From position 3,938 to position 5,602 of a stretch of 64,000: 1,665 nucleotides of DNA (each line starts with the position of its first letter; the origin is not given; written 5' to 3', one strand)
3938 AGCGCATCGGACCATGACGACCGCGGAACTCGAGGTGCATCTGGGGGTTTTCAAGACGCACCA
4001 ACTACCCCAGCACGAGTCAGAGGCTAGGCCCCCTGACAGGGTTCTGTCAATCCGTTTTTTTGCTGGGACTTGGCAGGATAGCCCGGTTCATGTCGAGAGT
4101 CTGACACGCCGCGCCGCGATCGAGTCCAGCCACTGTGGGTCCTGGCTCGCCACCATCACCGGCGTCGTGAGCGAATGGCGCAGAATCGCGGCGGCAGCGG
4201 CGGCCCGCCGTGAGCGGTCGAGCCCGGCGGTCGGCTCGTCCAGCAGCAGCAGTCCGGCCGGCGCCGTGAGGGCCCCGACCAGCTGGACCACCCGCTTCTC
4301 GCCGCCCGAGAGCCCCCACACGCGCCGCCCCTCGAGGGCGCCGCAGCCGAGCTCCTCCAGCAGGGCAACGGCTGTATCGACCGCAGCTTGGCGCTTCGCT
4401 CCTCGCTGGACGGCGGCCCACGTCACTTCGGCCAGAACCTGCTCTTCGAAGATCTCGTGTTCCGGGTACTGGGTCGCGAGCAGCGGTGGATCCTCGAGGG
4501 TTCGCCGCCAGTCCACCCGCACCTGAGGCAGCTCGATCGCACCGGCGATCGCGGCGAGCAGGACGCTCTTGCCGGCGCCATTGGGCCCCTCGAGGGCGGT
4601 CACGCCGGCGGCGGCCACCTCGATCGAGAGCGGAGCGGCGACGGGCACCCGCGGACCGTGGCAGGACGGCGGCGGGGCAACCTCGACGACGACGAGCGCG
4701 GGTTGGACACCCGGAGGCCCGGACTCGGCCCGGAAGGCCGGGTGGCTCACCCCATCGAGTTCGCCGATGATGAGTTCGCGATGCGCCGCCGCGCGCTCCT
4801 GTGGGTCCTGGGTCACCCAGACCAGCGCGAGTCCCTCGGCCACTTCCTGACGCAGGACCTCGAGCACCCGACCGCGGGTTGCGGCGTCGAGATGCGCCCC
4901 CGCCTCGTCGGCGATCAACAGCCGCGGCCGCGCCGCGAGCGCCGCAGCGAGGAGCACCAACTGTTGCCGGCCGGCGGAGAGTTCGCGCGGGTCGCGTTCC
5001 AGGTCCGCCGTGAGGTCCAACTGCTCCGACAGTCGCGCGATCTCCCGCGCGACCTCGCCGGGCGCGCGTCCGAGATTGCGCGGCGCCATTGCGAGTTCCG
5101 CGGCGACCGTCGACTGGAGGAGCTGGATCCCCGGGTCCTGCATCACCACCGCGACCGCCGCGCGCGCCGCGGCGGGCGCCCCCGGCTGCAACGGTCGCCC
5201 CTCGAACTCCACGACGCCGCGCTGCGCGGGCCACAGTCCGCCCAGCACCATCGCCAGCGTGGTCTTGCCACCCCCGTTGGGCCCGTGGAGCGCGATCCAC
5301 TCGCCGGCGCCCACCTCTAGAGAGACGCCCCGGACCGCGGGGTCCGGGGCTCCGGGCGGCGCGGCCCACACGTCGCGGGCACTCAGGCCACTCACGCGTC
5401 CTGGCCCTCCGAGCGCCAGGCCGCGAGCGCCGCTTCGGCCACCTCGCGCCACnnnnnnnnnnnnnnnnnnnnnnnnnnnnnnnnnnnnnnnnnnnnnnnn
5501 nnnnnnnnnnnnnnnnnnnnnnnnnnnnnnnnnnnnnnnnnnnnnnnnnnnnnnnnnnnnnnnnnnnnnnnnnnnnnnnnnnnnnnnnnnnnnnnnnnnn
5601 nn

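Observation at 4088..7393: larB-larC (nickel-pincer nucleotide cofactor genes) translationally coupled to a fused double ECF-type ABC ATPase, with no larA/larE or ECF S/T components nearby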

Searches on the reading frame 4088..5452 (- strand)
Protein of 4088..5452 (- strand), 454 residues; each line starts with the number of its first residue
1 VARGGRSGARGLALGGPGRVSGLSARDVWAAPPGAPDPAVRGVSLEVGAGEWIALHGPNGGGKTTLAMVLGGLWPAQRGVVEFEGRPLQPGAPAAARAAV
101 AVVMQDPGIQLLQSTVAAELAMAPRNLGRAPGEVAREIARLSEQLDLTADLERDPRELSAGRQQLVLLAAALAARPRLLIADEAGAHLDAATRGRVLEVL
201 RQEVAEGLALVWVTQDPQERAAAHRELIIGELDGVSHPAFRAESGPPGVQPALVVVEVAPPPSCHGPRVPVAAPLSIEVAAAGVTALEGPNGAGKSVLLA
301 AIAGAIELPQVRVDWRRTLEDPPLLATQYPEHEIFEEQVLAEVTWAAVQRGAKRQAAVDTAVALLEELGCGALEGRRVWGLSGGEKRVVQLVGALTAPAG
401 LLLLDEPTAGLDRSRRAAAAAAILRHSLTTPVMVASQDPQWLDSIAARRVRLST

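Call 4: search_protein_families(library=pfam, proteins=[window:4088-5452:-])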
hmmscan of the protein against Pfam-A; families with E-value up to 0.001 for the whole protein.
window:4088-5452:- (454 aa): 12 families
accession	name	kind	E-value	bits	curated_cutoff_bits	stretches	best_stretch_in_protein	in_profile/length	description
PF00005.33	ABC_tran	-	1.8e-41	142.4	25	2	41-184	2-135/137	ABC transporter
PF13304.12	AAA_21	-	4.9e-15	56.8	27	0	376-412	233-272/304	AAA domain, putative AbiEii toxin, Type IV TA system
PF02463.25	SMC_N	-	2.9e-13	50.2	40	1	53-206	27-189/220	RecF/RecN/SMC N terminal domain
PF13476.12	AAA_23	-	2.6e-06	28.7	27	0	277-305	15-42/201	AAA domain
PF13604.12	AAA_30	-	4.9e-06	26.8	27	1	52-203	20-115/191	AAA domain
PF13555.12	AAA_29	-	6.5e-06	26.2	27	0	277-303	17-43/61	P-loop containing region of AAA domain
PF13401.12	AAA_22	-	4.6e-05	24.2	27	0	53-200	8-104/130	AAA domain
PF00004.35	AAA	-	5.1e-05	24.2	21.2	0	287-320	3-36/131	ATPase family associated with various cellular activities (AAA)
PF05729.18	NACHT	-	8.9e-05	22.8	26.7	0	284-307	2-25/167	NACHT domain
PF13558.12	SbcC_Walker_B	-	0.00015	22.3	27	0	173-202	61-90/90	SbcC/RAD50-like, Walker B motif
PF13191.12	AAA_16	-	0.00051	21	32.6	0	49-204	23-159/167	AAA ATPase domain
PF13521.12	AAA_28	-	0.00056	20.6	27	0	53-70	2-19/164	AAA domain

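Call 5: search_protein_families(library=ncbifam, proteins=[window:4088-5452:-])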
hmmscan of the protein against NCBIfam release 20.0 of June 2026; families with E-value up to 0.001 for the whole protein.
window:4088-5452:- (454 aa): 184 families (the best 25 are shown)
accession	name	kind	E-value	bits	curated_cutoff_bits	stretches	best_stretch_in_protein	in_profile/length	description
TIGR04521.1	ECF_ATPase_2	equivalog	1.7e-51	174.9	330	2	38-227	19-215/279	energy-coupling factor transporter ATPase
TIGR01166.1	cbiO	subfamily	3.6e-51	173.3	211.8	2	39-216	7-186/190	cobalt ABC transporter, ATP-binding protein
TIGR04520.1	ECF_ATPase_1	equivalog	6.4e-48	163.5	315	2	37-229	15-209/269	energy-coupling factor transporter ATPase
TIGR02857.1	CydD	equivalog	1.1e-46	159.9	435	2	22-224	321-524/529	thiol reductant ABC exporter subunit CydD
TIGR03864.1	PQQ_ABC_ATP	hypoth_equivalog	7.7e-46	156.5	302.25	2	38-228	15-204/236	ABC transporter, ATP-binding subunit, PQQ-dependent alcohol dehydrogenase system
NF040873.1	AztA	equivalog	2.3e-41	141.5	220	2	38-227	6-189/191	zinc ABC transporter ATP-binding protein AztA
NF010156.0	PRK13635.1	equivalog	7.6e-41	140.1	392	2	33-230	16-214/279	energy-coupling factor ABC transporter ATP-binding protein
TIGR02673.1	FtsE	equivalog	1.2e-38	133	264.85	2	39-223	17-203/214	cell division ATP-binding protein FtsE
NF010068.0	PRK13548.1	equivalog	5.1e-38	130.6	261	2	40-216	21-202/261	heme ABC transporter ATP-binding protein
TIGR02868.1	CydC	equivalog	1.5e-37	129.5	329.05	2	22-216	334-529/530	thiol reductant ABC exporter subunit CydC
NF010159.0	PRK13638.1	equivalog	4.5e-36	124.6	489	2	37-213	14-192/271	energy-coupling factor ABC transporter ATP-binding protein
TIGR01188.1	drrA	subfamily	4.4e-35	121.4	312.45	2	39-220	8-187/302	daunorubicin resistance ABC transporter, ATP-binding protein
TIGR03608.1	L_ocin_972_ABC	subfamily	5.2e-35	120.8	254.85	2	41-225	15-202/206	putative bacteriocin export ABC transporter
NF010158.0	PRK13637.1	equivalog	1.3e-34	119.6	390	2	39-202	22-189/287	energy-coupling factor transporter ATPase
NF008421.0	PRK11248.1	equivalog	1.7e-34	119.5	357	2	27-219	6-191/255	taurine ABC transporter ATP-binding subunit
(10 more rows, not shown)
